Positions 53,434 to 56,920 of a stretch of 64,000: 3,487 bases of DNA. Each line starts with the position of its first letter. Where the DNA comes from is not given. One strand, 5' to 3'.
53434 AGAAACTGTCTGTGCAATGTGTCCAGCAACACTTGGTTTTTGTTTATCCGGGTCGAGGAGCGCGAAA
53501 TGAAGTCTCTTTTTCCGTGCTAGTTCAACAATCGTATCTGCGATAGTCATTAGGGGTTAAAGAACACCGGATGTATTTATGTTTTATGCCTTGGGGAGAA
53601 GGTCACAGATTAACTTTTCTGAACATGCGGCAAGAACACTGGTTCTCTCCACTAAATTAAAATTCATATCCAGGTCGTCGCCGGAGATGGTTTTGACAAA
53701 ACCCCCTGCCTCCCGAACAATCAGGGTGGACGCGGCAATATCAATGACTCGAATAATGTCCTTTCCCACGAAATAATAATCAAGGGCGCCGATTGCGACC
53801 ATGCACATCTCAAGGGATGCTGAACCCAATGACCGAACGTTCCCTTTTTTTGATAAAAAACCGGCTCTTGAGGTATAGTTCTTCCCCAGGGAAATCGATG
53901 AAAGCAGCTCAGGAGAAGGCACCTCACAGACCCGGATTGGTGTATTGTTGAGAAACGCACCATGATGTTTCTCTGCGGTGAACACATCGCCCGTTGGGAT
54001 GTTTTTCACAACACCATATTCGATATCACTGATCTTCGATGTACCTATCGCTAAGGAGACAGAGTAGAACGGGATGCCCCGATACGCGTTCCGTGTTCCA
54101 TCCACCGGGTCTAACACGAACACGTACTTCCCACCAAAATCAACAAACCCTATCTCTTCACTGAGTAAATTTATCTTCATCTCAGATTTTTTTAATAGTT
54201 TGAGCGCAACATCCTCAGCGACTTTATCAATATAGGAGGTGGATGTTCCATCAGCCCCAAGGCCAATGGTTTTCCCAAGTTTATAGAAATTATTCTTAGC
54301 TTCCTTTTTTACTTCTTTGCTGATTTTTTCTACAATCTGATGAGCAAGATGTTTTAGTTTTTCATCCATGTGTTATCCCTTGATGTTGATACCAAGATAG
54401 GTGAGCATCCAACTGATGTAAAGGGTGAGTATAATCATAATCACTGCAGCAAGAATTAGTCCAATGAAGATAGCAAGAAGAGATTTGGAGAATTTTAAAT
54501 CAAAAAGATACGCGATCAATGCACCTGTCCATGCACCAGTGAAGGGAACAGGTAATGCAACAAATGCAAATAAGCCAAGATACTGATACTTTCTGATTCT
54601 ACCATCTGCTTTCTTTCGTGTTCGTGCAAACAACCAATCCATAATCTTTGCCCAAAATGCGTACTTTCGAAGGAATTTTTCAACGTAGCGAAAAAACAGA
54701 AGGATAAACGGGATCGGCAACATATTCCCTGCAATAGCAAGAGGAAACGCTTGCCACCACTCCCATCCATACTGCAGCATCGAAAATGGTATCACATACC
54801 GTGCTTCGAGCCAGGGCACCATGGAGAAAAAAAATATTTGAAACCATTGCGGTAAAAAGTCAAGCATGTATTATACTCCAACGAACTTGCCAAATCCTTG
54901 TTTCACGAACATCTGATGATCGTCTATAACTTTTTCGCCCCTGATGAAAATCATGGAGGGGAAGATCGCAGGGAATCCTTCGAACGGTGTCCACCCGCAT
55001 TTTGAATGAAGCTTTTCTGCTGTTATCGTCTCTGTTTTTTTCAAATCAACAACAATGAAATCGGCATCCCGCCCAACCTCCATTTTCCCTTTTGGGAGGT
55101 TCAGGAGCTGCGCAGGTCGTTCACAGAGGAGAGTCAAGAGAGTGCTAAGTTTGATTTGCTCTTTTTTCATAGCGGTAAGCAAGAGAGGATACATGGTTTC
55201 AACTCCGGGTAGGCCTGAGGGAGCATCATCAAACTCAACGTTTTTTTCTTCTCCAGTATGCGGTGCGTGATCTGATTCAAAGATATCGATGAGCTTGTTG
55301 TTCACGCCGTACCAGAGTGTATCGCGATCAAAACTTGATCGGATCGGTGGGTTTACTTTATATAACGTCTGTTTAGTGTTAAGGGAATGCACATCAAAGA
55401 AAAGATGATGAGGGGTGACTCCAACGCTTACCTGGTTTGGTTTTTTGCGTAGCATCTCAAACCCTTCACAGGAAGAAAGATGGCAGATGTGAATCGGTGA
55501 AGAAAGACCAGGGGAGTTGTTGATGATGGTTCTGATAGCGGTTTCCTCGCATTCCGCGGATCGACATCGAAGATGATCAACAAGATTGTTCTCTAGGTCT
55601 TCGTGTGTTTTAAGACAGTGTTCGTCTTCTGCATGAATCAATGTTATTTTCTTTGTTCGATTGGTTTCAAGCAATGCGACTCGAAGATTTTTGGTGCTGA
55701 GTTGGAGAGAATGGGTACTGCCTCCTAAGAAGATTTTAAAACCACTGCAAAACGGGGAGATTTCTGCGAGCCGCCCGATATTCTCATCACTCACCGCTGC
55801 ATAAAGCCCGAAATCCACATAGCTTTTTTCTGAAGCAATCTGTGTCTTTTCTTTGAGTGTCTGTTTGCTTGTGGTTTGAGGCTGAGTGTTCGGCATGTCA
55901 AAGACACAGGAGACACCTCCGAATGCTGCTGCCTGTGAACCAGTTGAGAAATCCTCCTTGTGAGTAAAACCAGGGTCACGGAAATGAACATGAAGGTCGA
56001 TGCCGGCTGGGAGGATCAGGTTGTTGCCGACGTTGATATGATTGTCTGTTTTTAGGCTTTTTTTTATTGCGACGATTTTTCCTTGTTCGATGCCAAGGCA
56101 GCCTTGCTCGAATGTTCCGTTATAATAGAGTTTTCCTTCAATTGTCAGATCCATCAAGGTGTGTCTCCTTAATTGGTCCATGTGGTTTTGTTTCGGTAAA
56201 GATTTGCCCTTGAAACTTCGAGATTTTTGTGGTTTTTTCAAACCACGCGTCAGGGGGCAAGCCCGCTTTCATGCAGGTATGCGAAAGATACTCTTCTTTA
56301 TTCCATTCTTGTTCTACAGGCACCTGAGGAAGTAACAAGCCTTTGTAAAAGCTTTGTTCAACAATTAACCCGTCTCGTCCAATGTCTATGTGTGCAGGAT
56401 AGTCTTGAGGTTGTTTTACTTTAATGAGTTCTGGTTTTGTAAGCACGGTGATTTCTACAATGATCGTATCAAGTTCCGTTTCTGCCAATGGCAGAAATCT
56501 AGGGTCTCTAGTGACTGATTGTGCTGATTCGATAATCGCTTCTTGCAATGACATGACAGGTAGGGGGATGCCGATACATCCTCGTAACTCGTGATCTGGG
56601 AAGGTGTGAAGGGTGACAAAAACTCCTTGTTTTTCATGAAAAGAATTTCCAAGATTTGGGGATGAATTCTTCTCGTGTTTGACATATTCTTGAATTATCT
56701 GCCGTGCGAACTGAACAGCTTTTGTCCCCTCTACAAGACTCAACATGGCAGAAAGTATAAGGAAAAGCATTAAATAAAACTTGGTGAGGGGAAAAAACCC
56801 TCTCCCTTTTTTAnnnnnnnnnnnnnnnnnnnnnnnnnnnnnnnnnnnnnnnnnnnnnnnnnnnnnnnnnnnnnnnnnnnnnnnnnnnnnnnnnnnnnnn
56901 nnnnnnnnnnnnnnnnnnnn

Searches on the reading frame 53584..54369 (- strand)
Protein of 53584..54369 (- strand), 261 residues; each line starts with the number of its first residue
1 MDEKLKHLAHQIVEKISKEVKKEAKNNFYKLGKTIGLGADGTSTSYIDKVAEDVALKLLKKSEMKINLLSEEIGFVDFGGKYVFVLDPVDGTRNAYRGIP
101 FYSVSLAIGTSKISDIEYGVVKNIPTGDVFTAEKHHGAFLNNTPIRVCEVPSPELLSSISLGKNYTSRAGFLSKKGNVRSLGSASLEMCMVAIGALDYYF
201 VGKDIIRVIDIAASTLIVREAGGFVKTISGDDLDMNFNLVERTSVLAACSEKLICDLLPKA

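Call 21: search_protein_families(library=pfam, proteins=[window:53584-54369:-], max_evalue=0.001)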
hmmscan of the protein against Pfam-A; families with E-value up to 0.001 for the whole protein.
window:53584-54369:- (261 aa): 2 families
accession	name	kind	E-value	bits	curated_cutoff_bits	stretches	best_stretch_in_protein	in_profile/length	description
PF00459.30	Inositol_P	-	5.6e-31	108.5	27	1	4-239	4-245/271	Inositol monophosphatase family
PF00316.25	FBPase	-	0.00052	20.1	34.8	1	13-94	32-116/191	Fructose-1-6-bisphosphatase, N-terminal domain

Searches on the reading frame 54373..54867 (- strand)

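Call 21: search_protein_families(library=pfam, proteins=[window:54373-54867:-], max_evalue=0.001)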
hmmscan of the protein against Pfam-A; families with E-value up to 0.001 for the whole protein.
window:54373-54867:- (164 aa): 1 family
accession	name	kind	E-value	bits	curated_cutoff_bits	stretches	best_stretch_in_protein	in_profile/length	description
PF06695.16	Sm_multidrug_ex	-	4.9e-39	134.1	30.7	1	21-143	1-121/121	Putative small multi-drug export protein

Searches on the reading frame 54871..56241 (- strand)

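Call 21: search_protein_families(library=pfam, proteins=[window:54871-56241:-], max_evalue=0.001)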
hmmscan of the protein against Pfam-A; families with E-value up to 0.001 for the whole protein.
window:54871-56241:- (456 aa): 2 families
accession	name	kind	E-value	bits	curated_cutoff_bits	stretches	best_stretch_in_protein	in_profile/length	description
PF01979.26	Amidohydro_1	-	1.2e-15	58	25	1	76-406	2-326/345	Amidohydrolase family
PF07969.17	Amidohydro_3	-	1.3e-05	25.4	29.7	0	360-413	404-458/472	Amidohydrolase family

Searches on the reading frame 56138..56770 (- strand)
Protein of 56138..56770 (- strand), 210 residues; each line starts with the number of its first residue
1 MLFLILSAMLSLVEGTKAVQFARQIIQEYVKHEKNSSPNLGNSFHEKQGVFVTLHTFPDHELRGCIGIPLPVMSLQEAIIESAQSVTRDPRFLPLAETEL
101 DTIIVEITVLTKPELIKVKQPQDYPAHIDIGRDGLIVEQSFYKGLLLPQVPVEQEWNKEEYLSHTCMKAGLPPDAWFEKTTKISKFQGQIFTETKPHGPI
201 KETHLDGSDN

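Call 21: search_protein_families(library=pfam, proteins=[window:56138-56770:-], max_evalue=0.001)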
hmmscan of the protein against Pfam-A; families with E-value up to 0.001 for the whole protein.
window:56138-56770:- (210 aa): 1 family
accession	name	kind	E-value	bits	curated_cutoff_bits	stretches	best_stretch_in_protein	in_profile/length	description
PF01871.22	AMMECR1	-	4.7e-52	176.3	25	1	19-191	1-168/168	AMMECR1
